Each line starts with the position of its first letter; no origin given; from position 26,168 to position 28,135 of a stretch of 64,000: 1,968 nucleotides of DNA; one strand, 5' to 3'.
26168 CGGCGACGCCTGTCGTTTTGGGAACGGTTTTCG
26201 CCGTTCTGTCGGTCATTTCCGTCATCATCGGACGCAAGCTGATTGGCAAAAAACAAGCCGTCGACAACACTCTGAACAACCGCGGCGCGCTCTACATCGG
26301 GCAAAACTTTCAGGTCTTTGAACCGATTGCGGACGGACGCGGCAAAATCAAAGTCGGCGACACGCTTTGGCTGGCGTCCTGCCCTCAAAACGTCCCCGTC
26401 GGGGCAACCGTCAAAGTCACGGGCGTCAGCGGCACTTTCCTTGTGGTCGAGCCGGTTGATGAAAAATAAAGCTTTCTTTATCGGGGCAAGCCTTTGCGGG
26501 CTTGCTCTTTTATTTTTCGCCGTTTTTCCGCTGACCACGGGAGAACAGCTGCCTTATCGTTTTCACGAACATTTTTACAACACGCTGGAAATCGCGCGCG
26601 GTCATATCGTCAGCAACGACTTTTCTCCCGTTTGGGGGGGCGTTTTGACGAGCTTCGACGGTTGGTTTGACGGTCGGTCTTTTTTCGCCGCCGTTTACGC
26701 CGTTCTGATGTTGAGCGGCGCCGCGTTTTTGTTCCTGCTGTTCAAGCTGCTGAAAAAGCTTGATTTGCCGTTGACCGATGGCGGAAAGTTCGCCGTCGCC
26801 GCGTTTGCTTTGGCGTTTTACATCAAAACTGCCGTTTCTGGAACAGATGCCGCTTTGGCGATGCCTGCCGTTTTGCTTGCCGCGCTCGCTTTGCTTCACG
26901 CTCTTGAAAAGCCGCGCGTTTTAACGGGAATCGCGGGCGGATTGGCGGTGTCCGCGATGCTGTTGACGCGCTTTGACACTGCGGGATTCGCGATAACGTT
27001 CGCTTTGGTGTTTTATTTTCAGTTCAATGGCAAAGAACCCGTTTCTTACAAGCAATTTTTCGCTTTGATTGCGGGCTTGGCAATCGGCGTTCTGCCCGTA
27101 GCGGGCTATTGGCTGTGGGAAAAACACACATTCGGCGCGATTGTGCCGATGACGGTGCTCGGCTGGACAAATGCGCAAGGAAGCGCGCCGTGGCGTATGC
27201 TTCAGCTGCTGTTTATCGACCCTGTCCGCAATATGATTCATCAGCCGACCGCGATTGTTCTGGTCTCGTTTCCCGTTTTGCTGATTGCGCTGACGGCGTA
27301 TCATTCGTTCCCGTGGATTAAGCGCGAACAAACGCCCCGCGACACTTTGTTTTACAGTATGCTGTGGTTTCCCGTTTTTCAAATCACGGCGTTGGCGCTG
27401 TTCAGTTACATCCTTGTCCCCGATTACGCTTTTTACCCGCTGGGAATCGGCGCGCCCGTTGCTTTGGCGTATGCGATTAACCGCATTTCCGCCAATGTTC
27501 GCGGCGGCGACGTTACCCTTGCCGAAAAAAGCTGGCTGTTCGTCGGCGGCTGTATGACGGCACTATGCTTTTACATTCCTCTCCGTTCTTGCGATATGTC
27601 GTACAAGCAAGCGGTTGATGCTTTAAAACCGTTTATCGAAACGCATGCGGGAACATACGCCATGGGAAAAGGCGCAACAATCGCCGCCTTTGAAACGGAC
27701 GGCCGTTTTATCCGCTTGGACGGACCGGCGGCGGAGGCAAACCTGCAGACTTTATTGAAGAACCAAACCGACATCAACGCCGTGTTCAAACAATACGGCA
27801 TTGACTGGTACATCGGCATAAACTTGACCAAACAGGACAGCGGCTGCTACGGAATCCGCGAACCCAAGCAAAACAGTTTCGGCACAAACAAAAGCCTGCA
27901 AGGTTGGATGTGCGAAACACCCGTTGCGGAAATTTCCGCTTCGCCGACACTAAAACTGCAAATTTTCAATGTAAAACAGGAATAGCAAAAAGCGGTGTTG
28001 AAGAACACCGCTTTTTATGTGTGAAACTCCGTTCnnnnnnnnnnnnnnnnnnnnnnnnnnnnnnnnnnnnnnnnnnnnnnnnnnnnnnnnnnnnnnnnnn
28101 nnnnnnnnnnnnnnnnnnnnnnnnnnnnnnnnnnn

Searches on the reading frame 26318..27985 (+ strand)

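Call 32: search_protein_families(library=ncbifam, proteins=[window:26318-27985:+], max_evalue=1e-8)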
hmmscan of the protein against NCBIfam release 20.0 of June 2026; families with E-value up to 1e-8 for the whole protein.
window:26318-27985:+ (555 aa): 0 families

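Call 49: search_protein_families(library=pfam, proteins=[window:26318-27985:+], max_evalue=0.001)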
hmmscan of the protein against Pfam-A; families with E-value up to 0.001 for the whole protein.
window:26318-27985:+ (555 aa): 1 family
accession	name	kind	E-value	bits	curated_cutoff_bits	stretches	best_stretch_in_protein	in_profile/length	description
PF13231.12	PMT_2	-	0.0002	22.1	26.1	1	125-267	23-160/160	Dolichyl-phosphate-mannose-protein mannosyltransferase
